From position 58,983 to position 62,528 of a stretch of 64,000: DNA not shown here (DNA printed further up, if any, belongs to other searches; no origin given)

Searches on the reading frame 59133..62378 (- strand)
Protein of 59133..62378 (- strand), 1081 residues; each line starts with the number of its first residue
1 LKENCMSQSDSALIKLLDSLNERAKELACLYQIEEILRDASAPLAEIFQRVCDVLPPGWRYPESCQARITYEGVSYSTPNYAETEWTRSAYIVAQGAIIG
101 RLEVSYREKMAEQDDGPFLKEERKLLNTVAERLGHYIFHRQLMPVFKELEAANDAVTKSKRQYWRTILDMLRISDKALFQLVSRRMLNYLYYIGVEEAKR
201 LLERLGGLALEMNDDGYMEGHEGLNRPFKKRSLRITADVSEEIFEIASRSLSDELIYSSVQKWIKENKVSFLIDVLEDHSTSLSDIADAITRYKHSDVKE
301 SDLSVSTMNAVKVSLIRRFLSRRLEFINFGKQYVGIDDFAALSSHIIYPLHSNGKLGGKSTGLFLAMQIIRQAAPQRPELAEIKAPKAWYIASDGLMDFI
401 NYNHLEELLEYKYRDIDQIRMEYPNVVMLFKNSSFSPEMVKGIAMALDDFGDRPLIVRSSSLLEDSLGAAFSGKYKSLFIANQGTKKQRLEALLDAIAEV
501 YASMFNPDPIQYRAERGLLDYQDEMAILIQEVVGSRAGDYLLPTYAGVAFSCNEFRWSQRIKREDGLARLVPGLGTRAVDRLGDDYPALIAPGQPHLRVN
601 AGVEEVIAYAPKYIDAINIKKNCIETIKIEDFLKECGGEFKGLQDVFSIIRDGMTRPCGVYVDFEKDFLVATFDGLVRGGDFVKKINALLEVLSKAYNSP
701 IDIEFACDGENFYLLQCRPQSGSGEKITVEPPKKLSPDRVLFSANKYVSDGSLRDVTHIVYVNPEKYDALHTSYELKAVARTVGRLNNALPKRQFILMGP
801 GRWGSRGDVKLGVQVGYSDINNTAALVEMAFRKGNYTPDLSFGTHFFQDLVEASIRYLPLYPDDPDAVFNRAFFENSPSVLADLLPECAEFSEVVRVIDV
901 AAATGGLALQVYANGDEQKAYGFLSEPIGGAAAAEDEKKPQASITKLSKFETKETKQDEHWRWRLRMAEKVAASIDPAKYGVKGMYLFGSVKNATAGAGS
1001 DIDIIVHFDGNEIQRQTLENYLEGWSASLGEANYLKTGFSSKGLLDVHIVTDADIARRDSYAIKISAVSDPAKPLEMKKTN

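Call 3: search_protein_families(library=pfam, proteins=[window:59133-62378:-], max_evalue=0.01)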
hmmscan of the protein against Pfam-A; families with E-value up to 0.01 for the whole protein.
window:59133-62378:- (1081 aa): 4 families
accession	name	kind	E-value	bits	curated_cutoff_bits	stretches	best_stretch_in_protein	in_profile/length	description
PF01326.24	PPDK_N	-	1e-56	193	27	1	355-733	3-322/328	Pyruvate phosphate dikinase, AMP/ATP-binding domain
PF01909.29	NTP_transf_2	-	1.1e-06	29.3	21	1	979-1014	11-51/93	Nucleotidyltransferase domain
PF18765.7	Polbeta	-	8.7e-06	26.3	26.9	1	981-1021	12-48/93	Polymerase beta, Nucleotidyltransferase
PF22600.2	MTPAP-like_central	-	1.9e-05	25.2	27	1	947-1019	5-77/139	Poly(A) RNA polymerase, mitochondrial-like, central palm domain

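Call 4: search_protein_families(library=ncbifam, proteins=[window:59133-62378:-], max_evalue=0.01)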
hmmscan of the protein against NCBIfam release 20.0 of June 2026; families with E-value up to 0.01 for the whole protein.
window:59133-62378:- (1081 aa): 15 families
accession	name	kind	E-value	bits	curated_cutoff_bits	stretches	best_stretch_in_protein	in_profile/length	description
NF005057.0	PRK06464.1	equivalog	6.2e-17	60.9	598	2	381-553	38-207/798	phosphoenolpyruvate synthase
TIGR01418.1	PEP_synth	equivalog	5.6e-16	58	739.75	1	381-538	33-192/784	pyruvate, water dikinase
NF004881.0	PRK06241.2-2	equivalog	9.5e-15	53.9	883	1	425-535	79-183/898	phosphoenolpyruvate synthase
NF052631.1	prodigiosin_PigC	equivalog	5.6e-13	47.7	1300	1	382-537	30-172/883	prodigiosin ligase PigC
NF004877.0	PRK06241.1-2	subfamily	1.9e-10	39.7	866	1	403-538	60-190/869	phosphoenolpyruvate synthase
NF041857.1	RIF_Ptrans_rph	equivalog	4.3e-10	38.6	999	1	403-541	58-191/864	rifamycin-inactivating phosphotransferase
NF004883.0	PRK06241.2-4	equivalog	1.3e-09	36.8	1063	1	385-535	49-199/928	phosphoenolpyruvate synthase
NF004878.0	PRK06241.1-3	subfamily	1.5e-08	33.2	945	1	386-533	37-184/891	phosphoenolpyruvate synthase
NF004880.0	PRK06241.2-1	equivalog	1.8e-08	32.8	972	1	435-540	86-185/837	phosphoenolpyruvate synthase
NF004882.0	PRK06241.2-3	equivalog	3.3e-08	32.1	850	1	454-533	100-172/827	phosphoenolpyruvate synthase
NF004879.0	PRK06241.1-4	equivalog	6.4e-08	31.2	976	1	381-539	33-191/868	phosphoenolpyruvate synthase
NF052632.1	undecylprod_RedH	equivalog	8.6e-08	30.6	1350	1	436-537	76-168/880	undecylprodigiosin ligase RedH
NF004508.0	PRK05849.1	equivalog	9e-07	27.3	501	1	442-531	48-117/789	hypothetical protein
NF047752.1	MntA_antitoxin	equivalog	7.4e-05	22.6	60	1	980-1020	5-47/106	type VII toxin-antitoxin system MntA family adenylyltransferase antitoxin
NF000283.1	RPH_KJ151292.1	equivalog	0.00018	19.9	1700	1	438-542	96-195/865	rifamycin-inactivating phosphotransferase Rph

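Call 5: find_homologous_proteins(query=window:59133-62378:-)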
Query window:59133-62378:- (1081 aa): 7109 proteins with E <= 0.001 among 8000 candidates; the best 120 are listed.
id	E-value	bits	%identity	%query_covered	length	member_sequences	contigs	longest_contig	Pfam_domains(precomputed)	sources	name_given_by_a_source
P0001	0.0e+0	2300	95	100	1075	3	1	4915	PF18765.8,PF01326.25,PF01909.30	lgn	-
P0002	0.0e+0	1419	59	99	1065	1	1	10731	PF01326.25,PF01909.30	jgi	jgi:GAF domain-containing protein/predicted nucleotidyltransferase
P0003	0.0e+0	1410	60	99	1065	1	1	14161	PF01326.25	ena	-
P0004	0.0e+0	1405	59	99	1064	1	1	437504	PF01326.25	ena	-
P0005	0.0e+0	1398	59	99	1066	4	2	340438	PF01326.25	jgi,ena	-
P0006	0.0e+0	1393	59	99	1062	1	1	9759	PF01326.25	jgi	-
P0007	0.0e+0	1383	53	99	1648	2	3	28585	PF01326.25,PF01909.30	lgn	-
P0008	0.0e+0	1376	53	99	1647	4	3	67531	PF18765.8,PF01326.25,PF01909.30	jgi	jgi:pyruvate,water dikinase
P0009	0.0e+0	1374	52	100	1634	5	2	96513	PF18765.8,PF01326.25,PF01909.30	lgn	-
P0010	0.0e+0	1373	56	100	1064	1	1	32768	PF18765.8,PF01326.25,PF01909.30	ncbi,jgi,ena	-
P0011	0.0e+0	1371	53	99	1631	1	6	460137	PF18765.8,PF01326.25,PF01909.30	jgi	jgi:predicted nucleotidyltransferase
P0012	0.0e+0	1364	53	99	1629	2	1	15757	PF18765.8,PF01326.25,PF01909.30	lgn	-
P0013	0.0e+0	1364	57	99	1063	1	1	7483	PF18765.8,PF01326.25,PF01909.30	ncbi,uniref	ncbi:PEP/pyruvate-binding domain-containing protein [candidate division CSSED10-310 bacterium]|unire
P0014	0.0e+0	1363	51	99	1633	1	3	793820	PF01326.25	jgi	jgi:pyruvate, water dikinase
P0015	0.0e+0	1362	53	99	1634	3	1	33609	PF18765.8,PF01326.25,PF01909.30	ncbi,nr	ncbi:MAG: hypothetical protein EHM58_11255 [Ignavibacteriae bacterium]|nr:MAG: hypothetical protein 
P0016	0.0e+0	1360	53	99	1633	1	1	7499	PF18765.8,PF01326.25,PF01909.30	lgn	-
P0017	0.0e+0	1357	57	99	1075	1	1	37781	PF18765.8,PF01326.25,PF01909.30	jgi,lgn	-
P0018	0.0e+0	1353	52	100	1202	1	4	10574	PF18765.8,PF22600.3,PF01326.25,PF01909.30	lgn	-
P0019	0.0e+0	1346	55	99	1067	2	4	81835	PF01326.25,PF01909.30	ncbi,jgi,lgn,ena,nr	ncbi:MAG TPA: PEP/pyruvate-binding domain-containing protein [bacterium]|nr:PEP/pyruvate-binding dom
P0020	0.0e+0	1327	55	98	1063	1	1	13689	PF01326.25,PF01909.30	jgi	-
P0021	0.0e+0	1324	55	99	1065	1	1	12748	PF18765.8,PF01326.25,PF01909.30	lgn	-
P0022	0.0e+0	1311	57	98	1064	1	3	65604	PF18765.8,PF22600.3,PF01326.25,PF01909.30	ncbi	-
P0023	0.0e+0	1304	54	100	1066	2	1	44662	PF01326.25,PF01909.30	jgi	jgi:pyruvate, water dikinase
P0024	0.0e+0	1301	55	98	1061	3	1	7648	PF18765.8,PF01326.25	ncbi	-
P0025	0.0e+0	1301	54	99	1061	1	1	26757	PF18765.8,PF01326.25,PF01909.30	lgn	-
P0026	0.0e+0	1301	54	99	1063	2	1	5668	PF18765.8,PF01326.25,PF01909.30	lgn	-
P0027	0.0e+0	1296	54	98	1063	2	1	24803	PF18765.8,PF01326.25,PF01909.30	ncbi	-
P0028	0.0e+0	1292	53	99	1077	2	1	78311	PF01326.25,PF01909.30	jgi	-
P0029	0.0e+0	1292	53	99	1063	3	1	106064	PF18765.8,PF01326.25,PF01909.30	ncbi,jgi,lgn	jgi:pyruvate,water dikinase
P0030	0.0e+0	1291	53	99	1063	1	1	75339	PF18765.8,PF01326.25,PF01909.30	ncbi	-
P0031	0.0e+0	1291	54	98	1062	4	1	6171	PF22600.3,PF01326.25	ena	-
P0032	0.0e+0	1287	54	100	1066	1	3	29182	PF18765.8,PF01326.25,PF01909.30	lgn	-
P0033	0.0e+0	1285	54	99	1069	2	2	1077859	PF01326.25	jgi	jgi:predicted nucleotidyltransferase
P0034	0.0e+0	1285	53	99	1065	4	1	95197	PF01326.25,PF01909.30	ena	-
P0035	0.0e+0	1282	50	99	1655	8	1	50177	PF01326.25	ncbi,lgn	-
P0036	0.0e+0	1281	53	98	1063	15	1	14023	PF22600.3,PF01326.25,PF01909.30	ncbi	-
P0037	0.0e+0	1280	54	99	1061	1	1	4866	PF18765.8,PF01326.25,PF01909.30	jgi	-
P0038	0.0e+0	1278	53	98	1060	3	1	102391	PF18765.8,PF01326.25,PF01909.30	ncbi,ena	-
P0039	0.0e+0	1277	54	99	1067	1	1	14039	PF01326.25,PF01909.30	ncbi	-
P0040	0.0e+0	1274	53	99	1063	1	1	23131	PF01326.25,PF01909.30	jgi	jgi:pyruvate,water dikinase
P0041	0.0e+0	1274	54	99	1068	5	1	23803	PF18765.8,PF01326.25,PF01909.30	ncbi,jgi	jgi:predicted nucleotidyltransferase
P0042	0.0e+0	1273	54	99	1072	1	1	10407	PF18765.8,PF01326.25,PF01909.30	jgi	-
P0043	0.0e+0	1272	53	99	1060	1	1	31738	PF18765.8,PF22600.3,PF01326.25,PF01909.30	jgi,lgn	jgi:hypothetical protein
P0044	0.0e+0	1270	54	98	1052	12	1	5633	PF18765.8,PF22600.3,PF01326.25,PF01909.30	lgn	-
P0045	0.0e+0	1270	54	99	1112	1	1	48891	PF18765.8,PF01326.25,PF01909.30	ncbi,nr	ncbi:pyruvate, phosphate dikinase [Candidatus Fermentibacteria bacterium]|nr:pyruvate, phosphate dik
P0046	0.0e+0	1269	54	99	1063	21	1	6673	PF01326.25,PF01909.30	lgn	-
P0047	0.0e+0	1269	53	100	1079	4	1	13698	PF18765.8,PF22600.3,PF01326.25,PF01909.30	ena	-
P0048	0.0e+0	1269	53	99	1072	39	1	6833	PF01326.25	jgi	-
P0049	0.0e+0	1269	53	99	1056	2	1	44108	PF18765.8,PF01326.25,PF01909.30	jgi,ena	-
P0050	0.0e+0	1268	53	99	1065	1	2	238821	PF18765.8,PF22600.3,PF01326.25,PF01909.30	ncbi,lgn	-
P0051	0.0e+0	1268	54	99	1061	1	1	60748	PF01326.25,PF01909.30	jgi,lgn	jgi:predicted nucleotidyltransferase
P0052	0.0e+0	1268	54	98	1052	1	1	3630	PF18765.8,PF01326.25,PF01909.30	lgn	-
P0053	0.0e+0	1267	54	99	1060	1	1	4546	PF01326.25,PF01909.30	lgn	-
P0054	0.0e+0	1267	53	99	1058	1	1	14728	PF18765.8,PF01326.25,PF01909.30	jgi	-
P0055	0.0e+0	1267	53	100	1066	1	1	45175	PF01326.25,PF01909.30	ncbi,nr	ncbi:MAG: nucleotidyltransferase domain-containing protein [Phycisphaerae bacterium]|nr:nucleotidylt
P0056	0.0e+0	1266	53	98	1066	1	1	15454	PF01326.25,PF01909.30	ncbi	ncbi:MAG: PEP/pyruvate-binding domain-containing protein [Calditrichia bacterium]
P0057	0.0e+0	1266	53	99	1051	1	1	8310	PF18765.8,PF01326.25,PF01909.30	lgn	-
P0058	0.0e+0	1265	52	100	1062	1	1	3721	PF18765.8,PF01326.25,PF01909.30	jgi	jgi:pyruvate, water dikinase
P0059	0.0e+0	1264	53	99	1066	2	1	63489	PF01326.25,PF01909.30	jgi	-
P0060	0.0e+0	1264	52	99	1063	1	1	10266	PF01326.25,PF01909.30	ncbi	-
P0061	0.0e+0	1263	54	100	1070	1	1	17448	PF01326.25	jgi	jgi:pyruvate,water dikinase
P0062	0.0e+0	1263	53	99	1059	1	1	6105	PF01326.25,PF01909.30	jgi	jgi:hypothetical protein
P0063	0.0e+0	1263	53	99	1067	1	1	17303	PF18765.8,PF01326.25,PF01909.30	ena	-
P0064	0.0e+0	1263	52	100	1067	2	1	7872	PF18765.8,PF22600.3,PF01326.25,PF01909.30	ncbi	-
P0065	0.0e+0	1262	52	99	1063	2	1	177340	PF01326.25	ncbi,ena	-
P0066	0.0e+0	1262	54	99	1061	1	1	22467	PF01326.25,PF01909.30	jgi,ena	-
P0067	0.0e+0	1262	54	99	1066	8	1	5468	PF18765.8,PF01326.25,PF01909.30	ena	-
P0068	0.0e+0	1262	52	99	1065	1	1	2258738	PF01326.25,PF01909.30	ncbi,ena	-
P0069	0.0e+0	1261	53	99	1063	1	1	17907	PF18765.8,PF01326.25,PF01909.30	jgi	jgi:pyruvate, water dikinase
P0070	0.0e+0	1261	53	99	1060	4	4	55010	PF18765.8,PF01326.25,PF01909.30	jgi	jgi:predicted nucleotidyltransferase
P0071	0.0e+0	1261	52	99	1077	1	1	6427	PF01326.25,PF01909.30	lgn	-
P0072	0.0e+0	1261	53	99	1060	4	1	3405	PF18765.8,PF01326.25,PF01909.30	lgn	-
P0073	0.0e+0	1261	51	99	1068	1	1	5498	PF18765.8,PF01326.25,PF01909.30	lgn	-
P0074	0.0e+0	1261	53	99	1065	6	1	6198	PF01326.25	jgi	-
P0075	0.0e+0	1260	52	99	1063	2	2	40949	PF01326.25,PF01909.30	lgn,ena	-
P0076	0.0e+0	1260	52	99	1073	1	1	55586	PF01326.25,PF01909.30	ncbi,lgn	-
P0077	0.0e+0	1260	52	100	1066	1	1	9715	PF18765.8,PF01326.25,PF01909.30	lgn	-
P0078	0.0e+0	1260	53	99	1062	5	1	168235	PF01326.25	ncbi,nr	ncbi:MAG TPA: PEP/pyruvate-binding domain-containing protein [Phycisphaerae bacterium]|nr:PEP/pyruva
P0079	0.0e+0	1260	53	99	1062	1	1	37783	PF18765.8,PF01326.25,PF01909.30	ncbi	-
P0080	0.0e+0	1259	53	99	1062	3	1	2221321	PF18765.8,PF01326.25,PF01909.30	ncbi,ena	-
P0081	0.0e+0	1258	53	98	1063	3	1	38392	PF01326.25,PF01909.30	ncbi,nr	ncbi:MAG: nucleotidyltransferase domain-containing protein [Deltaproteobacteria bacterium]|nr:nucleo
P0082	0.0e+0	1258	53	99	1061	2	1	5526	PF18765.8,PF22600.3,PF01326.25,PF01909.30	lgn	-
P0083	0.0e+0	1258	53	99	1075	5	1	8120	PF01326.25,PF01909.30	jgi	-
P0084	0.0e+0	1258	52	100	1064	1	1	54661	PF01326.25,PF01909.30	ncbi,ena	-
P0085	0.0e+0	1258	53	98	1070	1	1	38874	PF18765.8,PF01326.25,PF01909.30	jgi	jgi:predicted nucleotidyltransferase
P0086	0.0e+0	1258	52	99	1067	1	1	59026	PF22600.3,PF01326.25,PF01909.30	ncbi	-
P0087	0.0e+0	1258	52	99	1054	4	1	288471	PF18765.8,PF01326.25,PF01909.30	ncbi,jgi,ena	-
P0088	0.0e+0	1257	53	99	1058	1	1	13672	PF01326.25,PF01909.30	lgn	-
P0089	0.0e+0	1257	52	99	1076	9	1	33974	PF01326.25,PF01909.30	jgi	jgi:pyruvate,water dikinase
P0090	0.0e+0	1257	52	99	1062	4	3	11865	PF01326.25,PF01909.30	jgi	jgi:hypothetical protein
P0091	0.0e+0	1257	52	98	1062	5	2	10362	PF22600.3,PF01326.25,PF01909.30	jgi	jgi:pyruvate,water dikinase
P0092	0.0e+0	1257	51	99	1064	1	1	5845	PF01326.25,PF01909.30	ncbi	-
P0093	0.0e+0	1257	53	99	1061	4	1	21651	PF18765.8,PF01326.25,PF01909.30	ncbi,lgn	-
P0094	0.0e+0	1257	52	99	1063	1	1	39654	PF18765.8,PF01326.25,PF01909.30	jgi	-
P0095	0.0e+0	1257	52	99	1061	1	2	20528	PF22600.3,PF01326.25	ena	-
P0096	0.0e+0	1256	51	99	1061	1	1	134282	PF18765.8,PF22600.3,PF01326.25,PF01909.30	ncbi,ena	-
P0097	0.0e+0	1256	52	99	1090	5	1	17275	PF01326.25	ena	-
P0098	0.0e+0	1255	53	99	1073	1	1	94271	PF01326.25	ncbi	ncbi:MAG: PEP/pyruvate-binding domain-containing protein [Thermoanaerobaculia bacterium]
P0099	0.0e+0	1255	52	99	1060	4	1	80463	PF18765.8,PF01326.25,PF01909.30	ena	-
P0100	0.0e+0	1255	53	98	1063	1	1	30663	PF18765.8,PF01326.25,PF01909.30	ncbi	-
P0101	0.0e+0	1255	53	99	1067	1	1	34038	PF01326.25,PF01909.30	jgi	-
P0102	0.0e+0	1255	52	98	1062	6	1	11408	PF18765.8,PF22600.3,PF01326.25,PF01909.30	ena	-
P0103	0.0e+0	1255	52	99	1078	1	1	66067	PF18765.8,PF01326.25,PF01909.30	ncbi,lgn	-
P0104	0.0e+0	1255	52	99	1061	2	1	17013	PF18765.8,PF01326.25,PF01909.30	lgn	-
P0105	0.0e+0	1255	53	99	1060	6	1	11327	PF01326.25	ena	-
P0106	0.0e+0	1255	53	98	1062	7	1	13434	PF01326.25,PF01909.30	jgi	-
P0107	0.0e+0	1254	52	100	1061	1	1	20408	PF01326.25,PF01909.30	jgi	jgi:pyruvate,water dikinase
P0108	0.0e+0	1254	53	99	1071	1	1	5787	PF01326.25,PF01909.30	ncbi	-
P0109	0.0e+0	1254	52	99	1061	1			PF01326.25,PF01909.30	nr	nr:nucleotidyltransferase domain-containing protein [candidate division Zixibacteria bacterium]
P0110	0.0e+0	1254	52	98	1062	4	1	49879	PF18765.8,PF22600.3,PF01326.25,PF01909.30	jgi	jgi:hypothetical protein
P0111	0.0e+0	1254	53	99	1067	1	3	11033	PF01326.25,PF01909.30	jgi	-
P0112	0.0e+0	1254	52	99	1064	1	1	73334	PF01326.25,PF01909.30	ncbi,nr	ncbi:MAG: pyruvate, phosphate dikinase [candidate division Zixibacteria bacterium]|nr:pyruvate, phos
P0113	0.0e+0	1253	52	99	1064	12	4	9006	PF01326.25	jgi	-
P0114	0.0e+0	1253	52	99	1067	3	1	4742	PF01326.25,PF01909.30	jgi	-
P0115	0.0e+0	1253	52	98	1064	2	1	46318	PF18765.8,PF22600.3,PF01326.25,PF01909.30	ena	-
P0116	0.0e+0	1253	53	98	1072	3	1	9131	PF18765.8,PF01326.25,PF01909.30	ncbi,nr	ncbi:MAG: nucleotidyltransferase domain-containing protein [Candidatus Aegiribacteria sp.]|nr:nucleo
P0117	0.0e+0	1253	52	99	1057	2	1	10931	PF18765.8,PF01326.25,PF01909.30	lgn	-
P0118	0.0e+0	1253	53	99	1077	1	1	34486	PF18765.8,PF01326.25,PF01909.30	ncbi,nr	ncbi:MAG: PEP/pyruvate-binding domain-containing protein [Bacteroidota bacterium]|nr:PEP/pyruvate-bi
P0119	0.0e+0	1253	53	99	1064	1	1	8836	PF18765.8,PF01326.25,PF01909.30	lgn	-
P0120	0.0e+0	1253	52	98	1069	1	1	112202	PF18765.8,PF22600.3,PF01326.25,PF01909.30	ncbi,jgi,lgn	-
